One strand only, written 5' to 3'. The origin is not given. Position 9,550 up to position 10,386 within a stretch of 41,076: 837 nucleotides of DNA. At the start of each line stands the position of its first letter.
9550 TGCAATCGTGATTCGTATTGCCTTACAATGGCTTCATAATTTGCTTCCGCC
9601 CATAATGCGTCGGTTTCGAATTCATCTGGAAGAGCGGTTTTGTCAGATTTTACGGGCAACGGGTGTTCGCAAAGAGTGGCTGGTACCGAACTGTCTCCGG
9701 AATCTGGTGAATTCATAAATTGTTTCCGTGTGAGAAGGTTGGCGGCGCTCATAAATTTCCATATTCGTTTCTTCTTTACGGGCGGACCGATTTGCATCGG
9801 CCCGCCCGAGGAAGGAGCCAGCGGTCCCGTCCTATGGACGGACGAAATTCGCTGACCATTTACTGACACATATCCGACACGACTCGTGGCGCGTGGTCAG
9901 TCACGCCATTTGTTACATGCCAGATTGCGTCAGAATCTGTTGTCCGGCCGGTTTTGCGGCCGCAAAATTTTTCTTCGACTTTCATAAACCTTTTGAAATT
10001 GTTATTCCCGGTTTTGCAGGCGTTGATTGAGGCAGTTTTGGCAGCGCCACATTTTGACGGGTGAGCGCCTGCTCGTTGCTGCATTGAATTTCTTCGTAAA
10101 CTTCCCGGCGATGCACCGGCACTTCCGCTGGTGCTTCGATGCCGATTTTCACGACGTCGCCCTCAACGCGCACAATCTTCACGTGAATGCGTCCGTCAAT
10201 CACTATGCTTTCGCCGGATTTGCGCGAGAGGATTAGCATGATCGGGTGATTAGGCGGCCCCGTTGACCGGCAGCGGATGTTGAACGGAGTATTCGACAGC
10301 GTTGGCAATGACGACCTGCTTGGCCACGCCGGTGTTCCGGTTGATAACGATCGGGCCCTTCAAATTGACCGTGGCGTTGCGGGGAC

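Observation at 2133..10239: A methyltransferase-methyltransferase-megaglycosyltransferase operon occupies the slot where flagellin follows fliW-csrA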

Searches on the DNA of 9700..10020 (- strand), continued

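Call 65: search_with_rna_model(model_id=R1, sources=[L164, L165, L166, L167, L168, L169, L170, L171, L172, L173, L174, L175, L176, L177, L178, L179, L180, L181, L182, L183, L184, L185, L186, L187, L188, L189, L190, L191, L192, L193, L194, L195, L196, L197, L198, L199, L200, L201, L202, L203, L204, L205], max_evalue=0.0001, make_alignment=false)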
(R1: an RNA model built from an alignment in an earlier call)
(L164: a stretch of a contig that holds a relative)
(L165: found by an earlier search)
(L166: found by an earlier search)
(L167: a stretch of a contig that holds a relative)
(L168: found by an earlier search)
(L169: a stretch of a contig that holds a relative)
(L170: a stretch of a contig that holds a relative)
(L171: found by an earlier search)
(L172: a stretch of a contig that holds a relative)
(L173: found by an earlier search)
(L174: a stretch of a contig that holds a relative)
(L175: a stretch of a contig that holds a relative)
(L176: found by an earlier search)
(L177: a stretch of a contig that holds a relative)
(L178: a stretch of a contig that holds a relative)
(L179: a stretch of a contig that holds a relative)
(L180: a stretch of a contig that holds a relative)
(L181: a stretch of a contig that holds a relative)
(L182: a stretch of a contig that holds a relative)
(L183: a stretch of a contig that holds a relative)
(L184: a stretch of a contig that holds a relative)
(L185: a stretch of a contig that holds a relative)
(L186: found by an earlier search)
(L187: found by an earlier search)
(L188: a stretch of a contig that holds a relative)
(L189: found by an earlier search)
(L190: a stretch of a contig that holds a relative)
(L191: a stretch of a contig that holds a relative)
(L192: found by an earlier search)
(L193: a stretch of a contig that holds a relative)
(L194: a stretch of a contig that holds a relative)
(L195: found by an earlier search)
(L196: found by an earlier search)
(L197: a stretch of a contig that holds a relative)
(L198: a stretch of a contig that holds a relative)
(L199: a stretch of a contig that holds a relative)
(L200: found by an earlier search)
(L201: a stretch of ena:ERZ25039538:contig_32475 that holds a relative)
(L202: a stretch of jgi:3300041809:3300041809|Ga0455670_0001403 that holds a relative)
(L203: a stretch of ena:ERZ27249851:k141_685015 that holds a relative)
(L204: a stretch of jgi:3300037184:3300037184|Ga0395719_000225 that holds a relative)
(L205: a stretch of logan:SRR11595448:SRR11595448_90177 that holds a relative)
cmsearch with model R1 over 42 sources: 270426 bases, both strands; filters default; matches with E-value up to 0.0001: 29.
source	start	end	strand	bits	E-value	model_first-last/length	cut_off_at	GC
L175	1147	1250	+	91.4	3.9e-20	1-106/106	no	0.62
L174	8381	8487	-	90.7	5.7e-20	1-106/106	no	0.6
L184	34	138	+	88.1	2.5e-19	1-106/106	no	0.64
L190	1488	1593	-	87.4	3.8e-19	1-106/106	no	0.58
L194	611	711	-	86.3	6.9e-19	1-106/106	no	0.57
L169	3337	3437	-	86.2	7.1e-19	1-106/106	no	0.58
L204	9889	9989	+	86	8.3e-19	1-106/106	no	0.58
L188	1241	1341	+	85.3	1.2e-18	1-106/106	no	0.59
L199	5527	5629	-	84.5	1.9e-18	1-106/106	no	0.63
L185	1097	1199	-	82.7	5.1e-18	1-106/106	no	0.62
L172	762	865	-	81.5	1e-17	1-106/106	no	0.54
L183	415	515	+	80.9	1.4e-17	1-106/106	no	0.6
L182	139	240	-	79.6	3e-17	1-106/106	no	0.58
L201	9894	9995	+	79.4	3.3e-17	1-106/106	no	0.59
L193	779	880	+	78.2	6.7e-17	1-106/106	no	0.58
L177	3329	3430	+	77.8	7.9e-17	1-106/106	no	0.57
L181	4690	4796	-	77.7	8.5e-17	1-106/106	no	0.62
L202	9889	9990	+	77.7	8.6e-17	1-106/106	no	0.6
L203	3016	3117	+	77.7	8.6e-17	1-106/106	no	0.6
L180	28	131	+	76.7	1.5e-16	1-106/106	no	0.64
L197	1261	1364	-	73.8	7.7e-16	1-106/106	no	0.6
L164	11751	11856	+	72.3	1.7e-15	1-106/106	no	0.58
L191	1204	1317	-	71.2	3.2e-15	1-106/106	no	0.52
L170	3570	3671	-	71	3.8e-15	1-106/106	no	0.59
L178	1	114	+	63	3.3e-13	4-106/106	5'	0.53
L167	3922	4023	+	62.4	4.7e-13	1-106/106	no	0.58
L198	4867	4979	-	61.1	9.8e-13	1-106/106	no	0.5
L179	888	1001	-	60.6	1.3e-12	1-106/106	no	0.49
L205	1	63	+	53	9.2e-11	44-106/106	5'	0.63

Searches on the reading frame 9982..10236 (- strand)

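Call 4: search_protein_families(library=pfam, proteins=[window:9982-10236:-], max_evalue=0.01)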
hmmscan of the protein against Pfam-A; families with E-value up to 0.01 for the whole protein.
window:9982-10236:- (84 aa): 2 families
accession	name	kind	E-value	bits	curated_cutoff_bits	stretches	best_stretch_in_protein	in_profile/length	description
PF02599.21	CsrA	-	3.9e-22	78.4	27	1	1-51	2-52/53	Global regulator protein family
PF02699.20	YajC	-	0.008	16.5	28.2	0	6-46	36-76/78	Preprotein translocase subunit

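Call 49: search_protein_families(library=ncbifam, proteins=[window:9982-10236:-], max_evalue=0.001)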
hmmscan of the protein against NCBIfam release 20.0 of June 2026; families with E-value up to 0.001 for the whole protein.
window:9982-10236:- (84 aa): 3 families
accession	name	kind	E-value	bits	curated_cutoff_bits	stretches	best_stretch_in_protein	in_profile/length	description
TIGR00202.1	csrA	equivalog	1.2e-22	79.8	70.1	1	1-63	2-64/69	carbon storage regulator CsrA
NF002469.0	PRK01712.1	equivalog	6.2e-21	74.2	73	1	1-58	2-59/65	carbon storage regulator CsrA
NF001844.0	PRK00568.1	equivalog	1.5e-13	50.6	106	1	1-61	2-62/76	carbon storage regulator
